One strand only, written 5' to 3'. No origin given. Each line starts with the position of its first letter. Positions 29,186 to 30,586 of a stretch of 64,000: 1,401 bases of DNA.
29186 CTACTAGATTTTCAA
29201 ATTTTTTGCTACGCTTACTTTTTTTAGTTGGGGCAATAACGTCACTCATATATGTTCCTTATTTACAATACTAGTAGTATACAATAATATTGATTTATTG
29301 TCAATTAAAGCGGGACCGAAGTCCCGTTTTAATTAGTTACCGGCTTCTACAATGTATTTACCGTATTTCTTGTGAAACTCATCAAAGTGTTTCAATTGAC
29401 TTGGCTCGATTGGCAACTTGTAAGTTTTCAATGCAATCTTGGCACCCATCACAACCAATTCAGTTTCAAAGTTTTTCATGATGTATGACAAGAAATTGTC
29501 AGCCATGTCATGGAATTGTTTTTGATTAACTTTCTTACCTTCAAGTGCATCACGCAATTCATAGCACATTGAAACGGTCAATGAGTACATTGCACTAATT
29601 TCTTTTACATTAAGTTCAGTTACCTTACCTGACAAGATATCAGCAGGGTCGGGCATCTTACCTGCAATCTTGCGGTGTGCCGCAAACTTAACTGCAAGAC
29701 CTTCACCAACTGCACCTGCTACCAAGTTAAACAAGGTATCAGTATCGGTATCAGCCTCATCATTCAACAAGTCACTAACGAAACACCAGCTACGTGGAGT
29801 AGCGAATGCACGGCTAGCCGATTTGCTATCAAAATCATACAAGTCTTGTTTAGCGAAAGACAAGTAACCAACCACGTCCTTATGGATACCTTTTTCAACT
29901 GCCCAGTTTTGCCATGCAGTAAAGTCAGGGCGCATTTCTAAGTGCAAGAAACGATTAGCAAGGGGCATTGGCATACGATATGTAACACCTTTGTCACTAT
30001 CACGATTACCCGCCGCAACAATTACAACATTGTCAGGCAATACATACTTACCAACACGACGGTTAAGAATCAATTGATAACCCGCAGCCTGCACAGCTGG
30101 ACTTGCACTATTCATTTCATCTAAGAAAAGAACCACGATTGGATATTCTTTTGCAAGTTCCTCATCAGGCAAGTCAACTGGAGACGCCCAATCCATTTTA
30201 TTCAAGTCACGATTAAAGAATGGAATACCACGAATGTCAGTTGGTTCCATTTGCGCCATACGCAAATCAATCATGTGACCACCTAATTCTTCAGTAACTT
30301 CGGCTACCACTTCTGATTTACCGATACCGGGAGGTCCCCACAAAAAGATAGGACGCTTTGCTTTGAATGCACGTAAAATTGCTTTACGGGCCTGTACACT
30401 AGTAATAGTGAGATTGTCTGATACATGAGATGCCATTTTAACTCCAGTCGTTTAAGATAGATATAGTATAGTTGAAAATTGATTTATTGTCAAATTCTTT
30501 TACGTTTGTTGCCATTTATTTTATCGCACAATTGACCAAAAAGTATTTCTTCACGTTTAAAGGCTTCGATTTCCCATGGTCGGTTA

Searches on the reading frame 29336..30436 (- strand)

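Call 67: search_protein_families(library=phrogs, proteins=[window:29336-30436:-], max_evalue=0.00001)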
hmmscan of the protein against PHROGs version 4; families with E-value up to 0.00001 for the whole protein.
window:29336-30436:- (367 aa): 4 families
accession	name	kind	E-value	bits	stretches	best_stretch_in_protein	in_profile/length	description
phrog_1297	-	other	1.4e-98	331.2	1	5-364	3-355/356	ATPase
phrog_16335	-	other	3.7e-35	122.4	1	10-173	9-172/267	ATPase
phrog_21479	-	unknown function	2.4e-13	50.8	1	9-68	8-67/68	-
phrog_249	-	moron, auxiliary metabolic gene and host takeover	1.4e-06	29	0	19-127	120-220/380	porphyrin biosynthesis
